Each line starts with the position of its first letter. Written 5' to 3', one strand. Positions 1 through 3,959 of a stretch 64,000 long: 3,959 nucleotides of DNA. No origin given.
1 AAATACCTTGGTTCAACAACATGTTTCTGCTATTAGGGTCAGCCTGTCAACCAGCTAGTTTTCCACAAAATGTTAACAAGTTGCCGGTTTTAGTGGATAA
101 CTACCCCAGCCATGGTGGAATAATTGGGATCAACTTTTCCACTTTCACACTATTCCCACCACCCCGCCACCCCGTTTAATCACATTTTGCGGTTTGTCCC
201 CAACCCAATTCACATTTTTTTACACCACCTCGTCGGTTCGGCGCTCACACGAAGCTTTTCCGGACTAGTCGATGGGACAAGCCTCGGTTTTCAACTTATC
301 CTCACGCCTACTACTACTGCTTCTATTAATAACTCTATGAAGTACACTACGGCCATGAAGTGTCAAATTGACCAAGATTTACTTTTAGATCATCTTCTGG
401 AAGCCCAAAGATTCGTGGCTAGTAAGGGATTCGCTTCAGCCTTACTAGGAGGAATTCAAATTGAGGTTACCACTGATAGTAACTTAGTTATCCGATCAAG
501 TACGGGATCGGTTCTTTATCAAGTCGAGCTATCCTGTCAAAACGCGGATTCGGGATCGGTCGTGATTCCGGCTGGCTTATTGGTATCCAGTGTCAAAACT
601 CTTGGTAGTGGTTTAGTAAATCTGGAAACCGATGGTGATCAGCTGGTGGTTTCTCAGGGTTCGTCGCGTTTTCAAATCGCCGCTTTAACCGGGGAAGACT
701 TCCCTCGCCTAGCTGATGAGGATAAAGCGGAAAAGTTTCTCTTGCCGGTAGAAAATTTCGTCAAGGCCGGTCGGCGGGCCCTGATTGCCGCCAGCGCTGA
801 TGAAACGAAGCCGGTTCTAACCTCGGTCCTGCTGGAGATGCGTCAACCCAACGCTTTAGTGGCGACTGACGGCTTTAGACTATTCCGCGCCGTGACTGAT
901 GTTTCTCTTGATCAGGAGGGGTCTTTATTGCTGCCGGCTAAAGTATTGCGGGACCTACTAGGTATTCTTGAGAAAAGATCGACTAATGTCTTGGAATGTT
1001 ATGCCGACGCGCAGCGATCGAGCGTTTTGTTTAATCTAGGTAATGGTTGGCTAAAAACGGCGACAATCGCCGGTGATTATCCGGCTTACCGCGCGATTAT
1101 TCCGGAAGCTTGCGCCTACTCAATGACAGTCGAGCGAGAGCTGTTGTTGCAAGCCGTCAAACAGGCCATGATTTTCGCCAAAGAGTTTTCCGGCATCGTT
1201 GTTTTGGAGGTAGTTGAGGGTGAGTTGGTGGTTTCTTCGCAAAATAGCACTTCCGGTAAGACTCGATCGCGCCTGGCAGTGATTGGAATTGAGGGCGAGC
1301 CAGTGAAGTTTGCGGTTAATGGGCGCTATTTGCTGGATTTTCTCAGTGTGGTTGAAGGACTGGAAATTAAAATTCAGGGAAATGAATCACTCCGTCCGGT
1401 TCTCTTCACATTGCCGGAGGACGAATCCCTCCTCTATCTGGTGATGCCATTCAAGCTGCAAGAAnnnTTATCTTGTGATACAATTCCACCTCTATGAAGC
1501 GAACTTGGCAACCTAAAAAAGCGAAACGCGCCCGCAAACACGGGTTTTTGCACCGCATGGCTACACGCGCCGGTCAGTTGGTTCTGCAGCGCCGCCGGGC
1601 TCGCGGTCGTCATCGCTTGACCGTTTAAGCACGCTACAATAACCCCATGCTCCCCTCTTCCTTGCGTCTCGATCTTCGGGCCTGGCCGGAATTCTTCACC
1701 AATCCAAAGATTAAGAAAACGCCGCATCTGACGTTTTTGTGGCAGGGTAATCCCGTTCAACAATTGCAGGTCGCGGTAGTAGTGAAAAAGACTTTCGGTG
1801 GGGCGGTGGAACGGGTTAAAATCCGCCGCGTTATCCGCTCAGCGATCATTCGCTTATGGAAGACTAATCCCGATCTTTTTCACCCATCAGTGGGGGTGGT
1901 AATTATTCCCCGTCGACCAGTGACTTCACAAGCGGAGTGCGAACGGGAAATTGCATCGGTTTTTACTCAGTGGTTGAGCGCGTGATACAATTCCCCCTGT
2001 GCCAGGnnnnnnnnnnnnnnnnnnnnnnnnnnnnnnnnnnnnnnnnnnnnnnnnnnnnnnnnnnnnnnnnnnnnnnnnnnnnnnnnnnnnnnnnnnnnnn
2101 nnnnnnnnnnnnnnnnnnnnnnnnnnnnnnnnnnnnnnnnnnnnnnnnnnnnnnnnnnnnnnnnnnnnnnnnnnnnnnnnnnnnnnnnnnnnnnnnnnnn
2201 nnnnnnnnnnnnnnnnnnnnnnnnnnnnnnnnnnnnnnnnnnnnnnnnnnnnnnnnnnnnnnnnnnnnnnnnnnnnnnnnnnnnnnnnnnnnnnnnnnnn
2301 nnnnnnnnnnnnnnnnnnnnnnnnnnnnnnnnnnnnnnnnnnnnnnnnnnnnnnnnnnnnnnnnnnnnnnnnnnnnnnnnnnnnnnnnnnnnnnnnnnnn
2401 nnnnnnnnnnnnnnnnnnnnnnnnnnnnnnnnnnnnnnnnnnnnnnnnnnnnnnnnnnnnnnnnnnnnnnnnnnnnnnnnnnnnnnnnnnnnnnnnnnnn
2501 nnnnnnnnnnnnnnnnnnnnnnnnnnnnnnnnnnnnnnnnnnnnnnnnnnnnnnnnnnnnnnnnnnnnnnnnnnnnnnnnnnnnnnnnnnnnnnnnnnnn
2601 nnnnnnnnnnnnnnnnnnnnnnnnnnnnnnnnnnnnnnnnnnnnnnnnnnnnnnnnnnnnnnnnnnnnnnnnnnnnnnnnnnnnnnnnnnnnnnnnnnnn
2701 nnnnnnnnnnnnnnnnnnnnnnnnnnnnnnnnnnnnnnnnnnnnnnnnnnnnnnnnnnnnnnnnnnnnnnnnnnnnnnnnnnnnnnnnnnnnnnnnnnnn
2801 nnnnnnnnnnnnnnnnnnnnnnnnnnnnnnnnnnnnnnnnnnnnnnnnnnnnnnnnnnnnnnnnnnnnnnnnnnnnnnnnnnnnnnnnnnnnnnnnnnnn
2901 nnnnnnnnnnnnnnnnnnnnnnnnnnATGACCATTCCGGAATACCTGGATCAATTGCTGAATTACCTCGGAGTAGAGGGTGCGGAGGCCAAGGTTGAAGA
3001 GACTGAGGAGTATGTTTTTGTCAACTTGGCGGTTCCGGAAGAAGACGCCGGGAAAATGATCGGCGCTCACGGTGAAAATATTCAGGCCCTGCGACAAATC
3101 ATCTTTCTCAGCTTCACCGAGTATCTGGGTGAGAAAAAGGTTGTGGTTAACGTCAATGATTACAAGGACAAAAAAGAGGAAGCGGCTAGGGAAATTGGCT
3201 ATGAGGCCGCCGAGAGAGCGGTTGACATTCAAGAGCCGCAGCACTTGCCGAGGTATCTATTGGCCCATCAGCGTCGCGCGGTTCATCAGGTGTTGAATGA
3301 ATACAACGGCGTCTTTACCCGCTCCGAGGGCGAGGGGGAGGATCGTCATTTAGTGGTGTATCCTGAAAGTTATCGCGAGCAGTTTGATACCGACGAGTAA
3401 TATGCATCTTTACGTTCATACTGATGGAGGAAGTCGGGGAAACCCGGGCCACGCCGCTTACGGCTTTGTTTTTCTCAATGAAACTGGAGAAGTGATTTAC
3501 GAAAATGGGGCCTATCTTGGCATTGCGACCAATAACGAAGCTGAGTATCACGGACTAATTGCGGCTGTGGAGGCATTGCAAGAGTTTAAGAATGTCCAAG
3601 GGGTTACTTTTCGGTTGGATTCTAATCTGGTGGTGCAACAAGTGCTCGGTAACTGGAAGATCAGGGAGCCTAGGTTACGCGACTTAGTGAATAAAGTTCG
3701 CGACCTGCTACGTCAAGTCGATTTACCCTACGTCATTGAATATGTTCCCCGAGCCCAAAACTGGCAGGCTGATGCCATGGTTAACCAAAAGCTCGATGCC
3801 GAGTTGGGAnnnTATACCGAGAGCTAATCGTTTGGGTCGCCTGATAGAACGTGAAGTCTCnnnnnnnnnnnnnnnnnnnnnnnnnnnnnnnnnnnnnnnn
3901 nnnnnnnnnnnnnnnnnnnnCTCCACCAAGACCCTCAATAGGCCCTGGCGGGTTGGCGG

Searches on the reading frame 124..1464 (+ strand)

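Call 19: search_protein_families(library=pfam, proteins=[window:124-1464:+], max_evalue=0.001)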
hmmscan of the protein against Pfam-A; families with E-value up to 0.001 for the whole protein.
window:124-1464:+ (447 aa): 3 families
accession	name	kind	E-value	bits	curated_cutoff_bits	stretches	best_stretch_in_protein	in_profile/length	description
PF00712.24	DNA_pol3_beta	-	4.1e-22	79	24.4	1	78-196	1-119/120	DNA polymerase III beta subunit, N-terminal domain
PF02768.20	DNA_pol3_beta_3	-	6.2e-18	65.2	27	1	324-443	2-120/121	DNA polymerase III beta subunit, C-terminal domain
PF02767.21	DNA_pol3_beta_2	-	2.3e-14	54.1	27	1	208-320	3-115/116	DNA polymerase III beta subunit, central domain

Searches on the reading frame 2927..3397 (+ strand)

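Call 19: search_protein_families(library=pfam, proteins=[window:2927-3397:+], max_evalue=0.001)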
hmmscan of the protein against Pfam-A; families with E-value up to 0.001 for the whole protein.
window:2927-3397:+ (157 aa): 2 families
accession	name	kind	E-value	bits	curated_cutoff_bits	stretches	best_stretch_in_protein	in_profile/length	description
PF01424.28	R3H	-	2.9e-13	50.1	26.8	1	88-146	4-60/60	R3H domain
PF13083.13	KH_KhpA-B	-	3e-09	37.1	32.1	1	6-74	3-71/73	KhpA/KhpB, KH domain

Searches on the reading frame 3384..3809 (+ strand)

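Call 84: search_protein_families(library=pfam, proteins=[window:3384-3809:+], max_evalue=0.001)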
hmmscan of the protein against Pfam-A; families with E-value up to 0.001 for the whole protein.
window:3384-3809:+ (142 aa): 2 families
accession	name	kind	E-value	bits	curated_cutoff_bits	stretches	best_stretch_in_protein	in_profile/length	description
PF13456.12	RVT_3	-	4.2e-14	53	21.6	1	13-134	2-121/123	Reverse transcriptase-like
PF00075.30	RNase_H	-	6.8e-10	39.7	25.8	1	9-109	4-105/141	RNase H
